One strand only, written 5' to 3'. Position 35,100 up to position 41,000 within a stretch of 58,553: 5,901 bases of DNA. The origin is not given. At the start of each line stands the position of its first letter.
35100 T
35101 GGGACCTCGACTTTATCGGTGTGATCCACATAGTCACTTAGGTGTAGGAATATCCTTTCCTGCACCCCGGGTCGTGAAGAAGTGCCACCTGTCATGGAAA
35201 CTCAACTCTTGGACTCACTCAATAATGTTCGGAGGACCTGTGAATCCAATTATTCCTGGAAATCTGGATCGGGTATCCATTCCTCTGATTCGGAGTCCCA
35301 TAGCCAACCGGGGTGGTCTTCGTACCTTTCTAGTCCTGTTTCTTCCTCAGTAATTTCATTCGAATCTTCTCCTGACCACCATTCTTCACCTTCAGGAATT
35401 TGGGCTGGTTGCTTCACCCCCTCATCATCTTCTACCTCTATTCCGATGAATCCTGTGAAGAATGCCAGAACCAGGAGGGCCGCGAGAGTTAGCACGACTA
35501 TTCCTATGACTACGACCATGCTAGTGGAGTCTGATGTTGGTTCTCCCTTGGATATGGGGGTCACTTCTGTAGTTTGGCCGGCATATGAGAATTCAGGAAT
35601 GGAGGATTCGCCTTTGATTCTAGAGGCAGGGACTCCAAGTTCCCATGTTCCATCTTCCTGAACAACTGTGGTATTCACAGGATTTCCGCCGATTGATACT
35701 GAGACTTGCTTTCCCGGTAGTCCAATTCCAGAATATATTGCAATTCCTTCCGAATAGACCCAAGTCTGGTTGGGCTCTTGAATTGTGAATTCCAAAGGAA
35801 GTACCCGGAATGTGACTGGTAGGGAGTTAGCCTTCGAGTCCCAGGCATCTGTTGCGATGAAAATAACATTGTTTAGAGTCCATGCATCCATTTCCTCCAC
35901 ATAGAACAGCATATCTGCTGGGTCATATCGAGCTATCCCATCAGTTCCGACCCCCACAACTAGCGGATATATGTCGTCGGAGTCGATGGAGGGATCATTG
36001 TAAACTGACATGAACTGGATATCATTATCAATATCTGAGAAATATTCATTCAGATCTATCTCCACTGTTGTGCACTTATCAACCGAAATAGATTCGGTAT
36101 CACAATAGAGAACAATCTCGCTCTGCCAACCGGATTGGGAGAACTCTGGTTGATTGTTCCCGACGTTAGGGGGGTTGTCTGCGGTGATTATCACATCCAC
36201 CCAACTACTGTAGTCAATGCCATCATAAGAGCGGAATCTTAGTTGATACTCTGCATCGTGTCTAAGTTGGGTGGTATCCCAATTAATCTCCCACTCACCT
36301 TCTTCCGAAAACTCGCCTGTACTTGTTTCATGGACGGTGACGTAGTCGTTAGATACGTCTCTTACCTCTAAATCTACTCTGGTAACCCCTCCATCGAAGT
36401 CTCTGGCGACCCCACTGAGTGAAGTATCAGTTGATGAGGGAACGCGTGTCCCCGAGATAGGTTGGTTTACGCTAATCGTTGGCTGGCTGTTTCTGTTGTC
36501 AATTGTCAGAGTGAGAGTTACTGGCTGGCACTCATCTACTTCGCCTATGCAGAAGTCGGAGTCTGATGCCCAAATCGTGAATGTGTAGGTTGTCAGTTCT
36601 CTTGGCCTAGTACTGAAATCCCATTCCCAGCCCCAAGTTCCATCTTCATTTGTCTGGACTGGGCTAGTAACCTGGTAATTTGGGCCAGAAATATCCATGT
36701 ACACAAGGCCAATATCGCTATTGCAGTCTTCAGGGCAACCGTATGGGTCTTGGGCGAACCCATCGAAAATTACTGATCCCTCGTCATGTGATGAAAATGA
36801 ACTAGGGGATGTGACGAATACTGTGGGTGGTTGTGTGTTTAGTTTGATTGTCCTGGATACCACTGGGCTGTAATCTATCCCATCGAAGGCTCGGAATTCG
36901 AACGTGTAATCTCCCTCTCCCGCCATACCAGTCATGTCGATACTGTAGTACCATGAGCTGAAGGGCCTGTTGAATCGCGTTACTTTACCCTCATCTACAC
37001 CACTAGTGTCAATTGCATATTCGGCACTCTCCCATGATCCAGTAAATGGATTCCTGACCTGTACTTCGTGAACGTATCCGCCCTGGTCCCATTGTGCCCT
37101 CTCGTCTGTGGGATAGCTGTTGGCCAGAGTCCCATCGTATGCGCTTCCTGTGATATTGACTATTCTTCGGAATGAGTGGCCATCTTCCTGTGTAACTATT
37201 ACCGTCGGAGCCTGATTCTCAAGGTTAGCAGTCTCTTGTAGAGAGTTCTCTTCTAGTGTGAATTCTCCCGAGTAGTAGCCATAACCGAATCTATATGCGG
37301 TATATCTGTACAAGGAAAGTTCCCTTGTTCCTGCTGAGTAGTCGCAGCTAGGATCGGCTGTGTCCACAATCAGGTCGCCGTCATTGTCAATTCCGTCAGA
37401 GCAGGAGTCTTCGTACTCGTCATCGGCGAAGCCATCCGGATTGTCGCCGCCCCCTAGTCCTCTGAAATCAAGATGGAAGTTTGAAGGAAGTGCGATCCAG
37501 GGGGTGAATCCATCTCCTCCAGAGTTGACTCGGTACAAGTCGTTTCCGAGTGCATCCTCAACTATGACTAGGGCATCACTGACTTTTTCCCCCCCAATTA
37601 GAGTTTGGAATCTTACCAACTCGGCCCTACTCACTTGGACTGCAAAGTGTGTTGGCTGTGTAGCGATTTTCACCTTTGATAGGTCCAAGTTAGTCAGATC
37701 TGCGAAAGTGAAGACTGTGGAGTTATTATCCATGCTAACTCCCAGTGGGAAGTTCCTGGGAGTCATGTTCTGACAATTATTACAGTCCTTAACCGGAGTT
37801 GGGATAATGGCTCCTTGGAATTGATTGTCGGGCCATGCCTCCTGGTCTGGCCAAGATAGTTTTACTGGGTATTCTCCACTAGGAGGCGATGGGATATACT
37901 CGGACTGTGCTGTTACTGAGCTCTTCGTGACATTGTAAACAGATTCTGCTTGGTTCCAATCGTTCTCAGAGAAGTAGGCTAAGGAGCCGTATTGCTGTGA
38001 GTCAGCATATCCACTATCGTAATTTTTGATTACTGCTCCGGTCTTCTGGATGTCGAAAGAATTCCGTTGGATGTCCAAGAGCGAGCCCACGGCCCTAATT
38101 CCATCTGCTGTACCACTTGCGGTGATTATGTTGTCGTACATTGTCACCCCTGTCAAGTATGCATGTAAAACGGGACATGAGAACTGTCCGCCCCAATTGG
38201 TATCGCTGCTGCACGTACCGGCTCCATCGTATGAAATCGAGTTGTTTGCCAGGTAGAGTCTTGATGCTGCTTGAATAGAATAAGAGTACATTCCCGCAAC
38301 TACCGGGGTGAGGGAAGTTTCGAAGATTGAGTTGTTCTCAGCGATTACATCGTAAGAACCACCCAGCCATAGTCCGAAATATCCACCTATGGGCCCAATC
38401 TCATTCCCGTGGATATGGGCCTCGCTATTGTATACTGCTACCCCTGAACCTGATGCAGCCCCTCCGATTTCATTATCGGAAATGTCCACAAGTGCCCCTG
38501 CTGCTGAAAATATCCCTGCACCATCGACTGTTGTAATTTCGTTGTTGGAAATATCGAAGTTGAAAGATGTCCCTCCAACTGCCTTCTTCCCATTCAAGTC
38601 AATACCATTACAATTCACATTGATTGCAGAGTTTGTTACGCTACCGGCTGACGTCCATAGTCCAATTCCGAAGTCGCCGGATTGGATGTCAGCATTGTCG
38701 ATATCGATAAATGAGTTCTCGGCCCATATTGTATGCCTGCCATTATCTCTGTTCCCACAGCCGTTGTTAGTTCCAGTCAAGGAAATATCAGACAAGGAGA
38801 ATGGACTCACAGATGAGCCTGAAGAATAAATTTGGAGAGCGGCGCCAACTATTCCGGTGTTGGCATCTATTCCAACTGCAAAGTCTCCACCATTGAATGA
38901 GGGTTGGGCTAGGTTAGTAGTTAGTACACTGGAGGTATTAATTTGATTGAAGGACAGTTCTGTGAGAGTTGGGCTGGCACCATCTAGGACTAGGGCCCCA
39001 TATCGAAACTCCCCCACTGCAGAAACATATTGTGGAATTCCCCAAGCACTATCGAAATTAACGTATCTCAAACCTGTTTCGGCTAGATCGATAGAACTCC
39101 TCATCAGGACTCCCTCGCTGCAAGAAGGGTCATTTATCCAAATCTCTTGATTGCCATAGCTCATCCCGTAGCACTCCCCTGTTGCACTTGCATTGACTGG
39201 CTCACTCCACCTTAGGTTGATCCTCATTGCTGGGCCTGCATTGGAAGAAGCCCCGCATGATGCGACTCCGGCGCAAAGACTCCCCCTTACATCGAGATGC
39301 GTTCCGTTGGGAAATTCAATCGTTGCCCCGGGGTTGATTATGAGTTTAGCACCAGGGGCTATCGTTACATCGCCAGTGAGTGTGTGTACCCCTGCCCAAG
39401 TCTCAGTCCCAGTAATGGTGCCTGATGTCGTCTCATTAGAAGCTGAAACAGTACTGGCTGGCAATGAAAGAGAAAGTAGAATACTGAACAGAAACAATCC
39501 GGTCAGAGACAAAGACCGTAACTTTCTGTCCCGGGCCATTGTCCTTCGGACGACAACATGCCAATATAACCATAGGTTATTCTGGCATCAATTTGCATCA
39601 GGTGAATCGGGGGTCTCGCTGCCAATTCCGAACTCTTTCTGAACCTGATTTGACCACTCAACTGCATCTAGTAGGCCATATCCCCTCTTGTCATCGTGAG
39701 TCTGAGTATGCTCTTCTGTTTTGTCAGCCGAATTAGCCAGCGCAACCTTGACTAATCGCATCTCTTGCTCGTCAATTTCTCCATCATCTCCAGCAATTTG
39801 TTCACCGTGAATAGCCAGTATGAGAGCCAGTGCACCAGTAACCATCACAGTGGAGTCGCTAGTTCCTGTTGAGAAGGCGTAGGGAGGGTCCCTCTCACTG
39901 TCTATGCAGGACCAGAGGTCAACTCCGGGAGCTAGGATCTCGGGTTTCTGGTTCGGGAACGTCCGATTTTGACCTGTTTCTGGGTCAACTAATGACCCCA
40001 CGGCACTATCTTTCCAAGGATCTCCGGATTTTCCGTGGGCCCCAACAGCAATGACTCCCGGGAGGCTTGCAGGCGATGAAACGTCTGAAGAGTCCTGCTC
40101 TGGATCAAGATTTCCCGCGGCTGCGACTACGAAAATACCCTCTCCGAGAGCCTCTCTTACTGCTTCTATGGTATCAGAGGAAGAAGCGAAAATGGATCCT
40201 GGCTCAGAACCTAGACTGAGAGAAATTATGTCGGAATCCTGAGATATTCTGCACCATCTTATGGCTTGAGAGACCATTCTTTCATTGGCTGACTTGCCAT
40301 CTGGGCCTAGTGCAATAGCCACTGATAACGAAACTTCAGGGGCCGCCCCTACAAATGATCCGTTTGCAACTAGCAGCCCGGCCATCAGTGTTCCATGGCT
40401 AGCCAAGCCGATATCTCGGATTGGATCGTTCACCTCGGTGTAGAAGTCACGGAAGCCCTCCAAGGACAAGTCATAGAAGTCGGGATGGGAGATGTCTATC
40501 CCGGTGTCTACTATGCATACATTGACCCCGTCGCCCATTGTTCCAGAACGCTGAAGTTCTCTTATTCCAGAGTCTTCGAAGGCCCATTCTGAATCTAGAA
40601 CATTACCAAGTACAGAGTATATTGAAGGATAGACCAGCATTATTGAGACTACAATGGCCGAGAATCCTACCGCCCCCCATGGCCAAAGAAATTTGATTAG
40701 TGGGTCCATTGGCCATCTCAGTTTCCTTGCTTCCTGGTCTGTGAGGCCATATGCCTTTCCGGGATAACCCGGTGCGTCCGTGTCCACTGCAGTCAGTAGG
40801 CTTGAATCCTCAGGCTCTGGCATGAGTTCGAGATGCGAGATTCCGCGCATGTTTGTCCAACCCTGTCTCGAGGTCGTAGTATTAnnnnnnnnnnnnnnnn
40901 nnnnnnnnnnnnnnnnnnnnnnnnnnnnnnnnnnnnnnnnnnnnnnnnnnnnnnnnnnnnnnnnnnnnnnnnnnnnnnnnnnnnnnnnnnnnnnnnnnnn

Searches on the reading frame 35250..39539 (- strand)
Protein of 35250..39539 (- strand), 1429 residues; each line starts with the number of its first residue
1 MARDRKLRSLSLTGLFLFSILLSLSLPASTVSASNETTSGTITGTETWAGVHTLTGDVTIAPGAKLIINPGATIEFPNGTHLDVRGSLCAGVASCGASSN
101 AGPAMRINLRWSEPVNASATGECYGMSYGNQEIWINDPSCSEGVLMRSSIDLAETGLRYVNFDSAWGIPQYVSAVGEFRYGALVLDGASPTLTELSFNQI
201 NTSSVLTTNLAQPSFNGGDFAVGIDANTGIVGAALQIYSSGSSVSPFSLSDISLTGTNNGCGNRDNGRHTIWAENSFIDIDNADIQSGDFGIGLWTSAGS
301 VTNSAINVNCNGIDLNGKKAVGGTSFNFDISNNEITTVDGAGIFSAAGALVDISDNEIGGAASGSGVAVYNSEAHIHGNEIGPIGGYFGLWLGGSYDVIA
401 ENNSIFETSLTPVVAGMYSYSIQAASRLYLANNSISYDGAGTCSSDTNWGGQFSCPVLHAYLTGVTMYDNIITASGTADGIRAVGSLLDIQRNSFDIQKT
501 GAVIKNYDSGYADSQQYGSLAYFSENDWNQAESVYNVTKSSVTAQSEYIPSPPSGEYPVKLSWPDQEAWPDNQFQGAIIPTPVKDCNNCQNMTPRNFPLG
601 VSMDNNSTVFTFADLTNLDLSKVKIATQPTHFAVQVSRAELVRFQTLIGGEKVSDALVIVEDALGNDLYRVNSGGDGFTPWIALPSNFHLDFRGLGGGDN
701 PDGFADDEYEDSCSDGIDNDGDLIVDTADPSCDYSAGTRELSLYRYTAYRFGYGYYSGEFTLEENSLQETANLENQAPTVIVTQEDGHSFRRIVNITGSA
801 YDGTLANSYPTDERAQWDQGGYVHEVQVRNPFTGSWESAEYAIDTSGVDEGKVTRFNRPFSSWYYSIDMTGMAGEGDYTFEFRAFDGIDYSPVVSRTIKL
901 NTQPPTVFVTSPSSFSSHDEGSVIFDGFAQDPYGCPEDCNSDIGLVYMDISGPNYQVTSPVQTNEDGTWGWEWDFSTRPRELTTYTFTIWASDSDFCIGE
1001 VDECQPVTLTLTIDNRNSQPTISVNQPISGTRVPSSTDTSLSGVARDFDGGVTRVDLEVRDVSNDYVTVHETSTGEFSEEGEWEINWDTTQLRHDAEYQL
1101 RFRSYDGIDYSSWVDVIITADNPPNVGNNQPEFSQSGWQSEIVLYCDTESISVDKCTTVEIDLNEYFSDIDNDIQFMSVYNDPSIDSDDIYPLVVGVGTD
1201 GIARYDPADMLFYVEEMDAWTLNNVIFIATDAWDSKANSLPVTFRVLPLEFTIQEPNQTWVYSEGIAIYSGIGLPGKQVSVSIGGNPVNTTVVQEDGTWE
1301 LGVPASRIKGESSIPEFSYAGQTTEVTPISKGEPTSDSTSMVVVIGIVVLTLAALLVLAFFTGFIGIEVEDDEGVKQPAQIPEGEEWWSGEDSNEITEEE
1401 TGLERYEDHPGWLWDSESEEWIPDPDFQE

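Call 10: search_protein_families(library=pfam, proteins=[window:35250-39539:-], max_evalue=0.001)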
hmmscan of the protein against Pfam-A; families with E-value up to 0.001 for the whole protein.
window:35250-39539:- (1429 aa): 2 families
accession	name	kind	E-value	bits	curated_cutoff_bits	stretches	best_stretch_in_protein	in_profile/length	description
PF13229.12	Beta_helix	-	1e-07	32.2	25.9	1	325-476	8-138/158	Right handed beta helix region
PF17957.7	Big_7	-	2.2e-05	25.5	24.1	1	1020-1093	1-61/70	Bacterial Ig domain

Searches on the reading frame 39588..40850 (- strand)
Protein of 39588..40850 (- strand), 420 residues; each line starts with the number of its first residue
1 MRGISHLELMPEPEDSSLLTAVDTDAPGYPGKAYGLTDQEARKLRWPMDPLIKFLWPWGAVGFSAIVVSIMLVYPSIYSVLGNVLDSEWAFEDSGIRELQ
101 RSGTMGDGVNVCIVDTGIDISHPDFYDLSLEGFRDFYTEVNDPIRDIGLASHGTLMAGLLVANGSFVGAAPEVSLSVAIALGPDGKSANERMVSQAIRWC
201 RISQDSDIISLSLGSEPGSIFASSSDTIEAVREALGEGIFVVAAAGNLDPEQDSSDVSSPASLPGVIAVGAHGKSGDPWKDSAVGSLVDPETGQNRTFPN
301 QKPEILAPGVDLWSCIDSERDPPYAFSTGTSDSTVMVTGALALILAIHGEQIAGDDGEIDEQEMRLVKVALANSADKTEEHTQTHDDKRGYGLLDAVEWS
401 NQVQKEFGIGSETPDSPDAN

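Call 10: search_protein_families(library=pfam, proteins=[window:39588-40850:-], max_evalue=0.001)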
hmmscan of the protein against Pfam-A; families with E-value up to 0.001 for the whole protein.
window:39588-40850:- (420 aa): 1 family
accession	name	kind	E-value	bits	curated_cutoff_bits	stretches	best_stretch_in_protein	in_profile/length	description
PF00082.27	Peptidase_S8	-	3e-35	122.4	21.8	1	106-392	1-288/288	Subtilase family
